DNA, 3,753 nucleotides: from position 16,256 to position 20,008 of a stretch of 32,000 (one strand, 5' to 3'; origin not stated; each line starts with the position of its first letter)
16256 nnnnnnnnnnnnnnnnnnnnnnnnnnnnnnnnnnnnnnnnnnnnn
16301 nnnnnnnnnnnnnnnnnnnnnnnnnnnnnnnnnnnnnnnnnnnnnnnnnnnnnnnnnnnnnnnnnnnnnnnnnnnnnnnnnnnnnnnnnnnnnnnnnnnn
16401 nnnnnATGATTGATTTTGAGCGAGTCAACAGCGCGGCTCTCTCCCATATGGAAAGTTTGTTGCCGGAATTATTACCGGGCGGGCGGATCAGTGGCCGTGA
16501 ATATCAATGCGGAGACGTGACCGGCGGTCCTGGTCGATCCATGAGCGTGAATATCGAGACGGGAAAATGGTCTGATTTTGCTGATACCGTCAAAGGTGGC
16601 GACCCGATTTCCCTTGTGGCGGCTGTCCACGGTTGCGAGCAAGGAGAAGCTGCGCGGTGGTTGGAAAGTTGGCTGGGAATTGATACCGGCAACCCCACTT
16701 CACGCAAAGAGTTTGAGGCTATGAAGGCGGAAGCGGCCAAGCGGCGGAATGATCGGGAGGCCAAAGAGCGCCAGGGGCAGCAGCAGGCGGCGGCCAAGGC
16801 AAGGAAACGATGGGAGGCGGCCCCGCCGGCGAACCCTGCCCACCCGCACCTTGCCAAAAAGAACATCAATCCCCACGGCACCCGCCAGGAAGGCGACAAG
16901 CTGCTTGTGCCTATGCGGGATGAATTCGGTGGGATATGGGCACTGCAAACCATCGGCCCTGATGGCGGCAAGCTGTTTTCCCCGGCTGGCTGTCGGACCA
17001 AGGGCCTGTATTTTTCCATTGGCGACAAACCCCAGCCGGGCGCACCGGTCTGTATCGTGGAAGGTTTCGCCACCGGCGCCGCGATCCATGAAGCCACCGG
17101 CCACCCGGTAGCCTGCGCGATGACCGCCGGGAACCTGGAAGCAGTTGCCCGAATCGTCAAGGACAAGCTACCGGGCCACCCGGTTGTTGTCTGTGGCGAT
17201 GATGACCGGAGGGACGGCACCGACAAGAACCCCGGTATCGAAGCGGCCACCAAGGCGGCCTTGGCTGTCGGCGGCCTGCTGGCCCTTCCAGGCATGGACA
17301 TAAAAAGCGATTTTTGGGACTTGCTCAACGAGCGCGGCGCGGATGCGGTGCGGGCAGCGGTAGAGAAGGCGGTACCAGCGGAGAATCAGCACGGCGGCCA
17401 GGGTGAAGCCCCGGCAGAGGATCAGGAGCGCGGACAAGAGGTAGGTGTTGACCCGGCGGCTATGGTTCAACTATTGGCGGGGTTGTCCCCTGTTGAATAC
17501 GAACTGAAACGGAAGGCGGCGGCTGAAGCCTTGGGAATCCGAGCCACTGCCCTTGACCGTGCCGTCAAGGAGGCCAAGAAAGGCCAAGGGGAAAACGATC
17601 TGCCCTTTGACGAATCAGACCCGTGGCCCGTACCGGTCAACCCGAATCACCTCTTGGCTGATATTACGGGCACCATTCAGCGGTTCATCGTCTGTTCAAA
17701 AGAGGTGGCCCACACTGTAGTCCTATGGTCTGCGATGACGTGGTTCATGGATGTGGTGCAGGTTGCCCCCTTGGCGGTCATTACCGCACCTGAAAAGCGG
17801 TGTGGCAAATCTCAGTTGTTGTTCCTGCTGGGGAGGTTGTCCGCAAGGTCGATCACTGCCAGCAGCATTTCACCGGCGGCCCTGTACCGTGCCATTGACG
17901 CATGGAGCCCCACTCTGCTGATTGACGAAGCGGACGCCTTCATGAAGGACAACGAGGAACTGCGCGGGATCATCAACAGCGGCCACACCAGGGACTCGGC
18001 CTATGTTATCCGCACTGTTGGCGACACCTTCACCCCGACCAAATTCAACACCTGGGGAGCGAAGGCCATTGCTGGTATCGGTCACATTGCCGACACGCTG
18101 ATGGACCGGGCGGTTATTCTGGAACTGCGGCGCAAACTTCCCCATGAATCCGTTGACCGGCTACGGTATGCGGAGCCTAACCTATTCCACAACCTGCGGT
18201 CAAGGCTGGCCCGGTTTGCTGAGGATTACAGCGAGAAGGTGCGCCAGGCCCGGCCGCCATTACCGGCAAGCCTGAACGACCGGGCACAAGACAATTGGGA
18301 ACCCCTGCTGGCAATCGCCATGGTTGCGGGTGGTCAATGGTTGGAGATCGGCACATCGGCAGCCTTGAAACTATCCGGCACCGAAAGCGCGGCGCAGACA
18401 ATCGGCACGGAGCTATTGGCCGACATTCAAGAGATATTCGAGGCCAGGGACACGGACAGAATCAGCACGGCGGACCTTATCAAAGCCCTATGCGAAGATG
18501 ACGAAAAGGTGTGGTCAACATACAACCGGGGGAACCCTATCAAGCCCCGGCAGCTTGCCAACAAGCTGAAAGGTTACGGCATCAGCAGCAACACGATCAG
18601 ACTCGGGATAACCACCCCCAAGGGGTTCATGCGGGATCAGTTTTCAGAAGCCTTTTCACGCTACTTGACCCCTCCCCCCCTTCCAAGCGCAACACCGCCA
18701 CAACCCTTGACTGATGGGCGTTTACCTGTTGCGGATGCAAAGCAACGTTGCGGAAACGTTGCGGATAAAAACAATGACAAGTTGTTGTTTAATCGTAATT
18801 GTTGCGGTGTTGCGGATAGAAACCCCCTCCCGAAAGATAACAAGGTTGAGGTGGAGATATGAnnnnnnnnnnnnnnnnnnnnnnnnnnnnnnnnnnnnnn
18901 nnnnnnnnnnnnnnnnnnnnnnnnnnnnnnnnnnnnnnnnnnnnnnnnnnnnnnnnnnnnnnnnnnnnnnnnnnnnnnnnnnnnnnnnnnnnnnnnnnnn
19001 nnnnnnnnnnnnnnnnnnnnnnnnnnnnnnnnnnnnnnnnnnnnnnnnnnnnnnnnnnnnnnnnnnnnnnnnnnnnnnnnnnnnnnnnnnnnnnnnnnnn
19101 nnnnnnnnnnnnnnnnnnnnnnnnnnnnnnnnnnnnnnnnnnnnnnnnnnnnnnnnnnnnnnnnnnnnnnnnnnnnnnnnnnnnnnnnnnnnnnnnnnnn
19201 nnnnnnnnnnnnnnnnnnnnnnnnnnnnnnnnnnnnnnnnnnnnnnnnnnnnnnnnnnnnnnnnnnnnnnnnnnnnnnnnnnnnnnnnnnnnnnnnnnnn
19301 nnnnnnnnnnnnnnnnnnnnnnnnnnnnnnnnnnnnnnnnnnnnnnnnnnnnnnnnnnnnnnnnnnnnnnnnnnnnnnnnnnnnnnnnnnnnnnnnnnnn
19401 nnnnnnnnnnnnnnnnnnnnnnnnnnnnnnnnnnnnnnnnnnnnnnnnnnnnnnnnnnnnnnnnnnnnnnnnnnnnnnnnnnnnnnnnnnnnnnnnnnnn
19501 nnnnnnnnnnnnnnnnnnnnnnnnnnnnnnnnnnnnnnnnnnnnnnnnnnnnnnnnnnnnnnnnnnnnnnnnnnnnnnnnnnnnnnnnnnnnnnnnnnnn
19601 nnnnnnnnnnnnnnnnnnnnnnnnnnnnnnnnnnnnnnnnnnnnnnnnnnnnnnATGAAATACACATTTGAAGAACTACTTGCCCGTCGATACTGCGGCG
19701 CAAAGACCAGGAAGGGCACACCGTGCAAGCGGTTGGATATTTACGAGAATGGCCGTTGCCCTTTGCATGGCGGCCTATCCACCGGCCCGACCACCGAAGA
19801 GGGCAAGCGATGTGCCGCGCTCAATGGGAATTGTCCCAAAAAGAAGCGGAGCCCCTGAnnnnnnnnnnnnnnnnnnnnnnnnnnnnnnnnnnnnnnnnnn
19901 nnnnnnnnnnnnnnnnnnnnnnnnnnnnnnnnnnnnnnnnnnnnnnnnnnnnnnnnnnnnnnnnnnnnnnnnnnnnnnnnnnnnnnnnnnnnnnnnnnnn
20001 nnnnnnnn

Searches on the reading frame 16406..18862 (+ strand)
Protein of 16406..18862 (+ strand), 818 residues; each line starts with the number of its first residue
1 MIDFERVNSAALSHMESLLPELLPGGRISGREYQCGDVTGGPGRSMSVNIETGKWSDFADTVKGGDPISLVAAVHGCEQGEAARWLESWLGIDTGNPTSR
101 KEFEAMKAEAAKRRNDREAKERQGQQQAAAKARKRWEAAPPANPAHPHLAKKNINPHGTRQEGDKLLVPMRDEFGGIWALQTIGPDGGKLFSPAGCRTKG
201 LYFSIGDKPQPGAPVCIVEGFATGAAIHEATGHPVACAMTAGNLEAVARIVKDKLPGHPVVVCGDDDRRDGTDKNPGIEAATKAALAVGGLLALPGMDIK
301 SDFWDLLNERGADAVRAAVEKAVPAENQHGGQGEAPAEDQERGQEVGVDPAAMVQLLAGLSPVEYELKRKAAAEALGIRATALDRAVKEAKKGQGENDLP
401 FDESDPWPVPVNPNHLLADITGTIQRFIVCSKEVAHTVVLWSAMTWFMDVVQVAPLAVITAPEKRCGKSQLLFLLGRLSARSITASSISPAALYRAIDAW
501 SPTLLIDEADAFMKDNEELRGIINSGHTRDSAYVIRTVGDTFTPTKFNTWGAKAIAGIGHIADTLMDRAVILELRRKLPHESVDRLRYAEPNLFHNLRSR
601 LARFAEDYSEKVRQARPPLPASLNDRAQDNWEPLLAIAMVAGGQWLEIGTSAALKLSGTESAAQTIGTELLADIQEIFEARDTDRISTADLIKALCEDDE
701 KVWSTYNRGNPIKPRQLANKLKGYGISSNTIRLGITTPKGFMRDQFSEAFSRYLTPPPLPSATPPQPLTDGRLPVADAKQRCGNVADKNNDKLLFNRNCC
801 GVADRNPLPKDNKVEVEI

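Call 8: search_protein_families(library=pfam, proteins=[window:16406-18862:+], max_evalue=0.01)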
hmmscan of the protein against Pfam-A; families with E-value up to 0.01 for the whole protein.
window:16406-18862:+ (818 aa): 3 families
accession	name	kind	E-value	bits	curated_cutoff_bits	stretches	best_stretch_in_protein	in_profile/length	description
PF12307.13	DUF3631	-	7.6e-47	160.3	24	1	574-753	2-182/182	Protein of unknown function (DUF3631)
PF13362.12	Toprim_3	-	5.2e-09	36.9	27.2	1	216-312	3-94/95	Toprim domain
PF13662.12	Toprim_4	-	1.5e-07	32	25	1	215-286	3-72/85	Toprim domain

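Call 66: search_protein_families(library=phrogs, proteins=[window:16406-18862:+], max_evalue=0.001)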
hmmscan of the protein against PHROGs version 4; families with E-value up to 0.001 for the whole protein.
window:16406-18862:+ (818 aa): 6 families
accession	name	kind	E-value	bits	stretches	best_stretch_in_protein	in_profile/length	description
phrog_2249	-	DNA, RNA and nucleotide metabolism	3.9e-63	215.3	1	51-338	36-337/802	DNA primase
phrog_35358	-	DNA, RNA and nucleotide metabolism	3e-29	102.6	1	107-300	106-324/968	DNA primase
phrog_510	-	DNA, RNA and nucleotide metabolism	4.4e-28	99.4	1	1-331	12-369/667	DNA primase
phrog_25777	-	DNA, RNA and nucleotide metabolism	4.1e-14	52.6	1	159-363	194-375/907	DNA primase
phrog_4913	-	DNA, RNA and nucleotide metabolism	2.3e-13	49.9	1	99-280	127-331/1290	replication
phrog_47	-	DNA, RNA and nucleotide metabolism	0.00015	21.4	1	18-307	34-330/947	DNA primase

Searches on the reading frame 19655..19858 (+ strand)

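Call 66: search_protein_families(library=phrogs, proteins=[window:19655-19858:+], max_evalue=0.001)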
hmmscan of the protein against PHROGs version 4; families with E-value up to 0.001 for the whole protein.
window:19655-19858:+ (67 aa): 2 families
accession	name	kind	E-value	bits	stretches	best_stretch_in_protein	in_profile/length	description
phrog_6177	-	unknown function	1.2e-06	29.2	1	13-57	63-107/224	-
phrog_16145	-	unknown function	0.00091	20.2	1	11-38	37-64/65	-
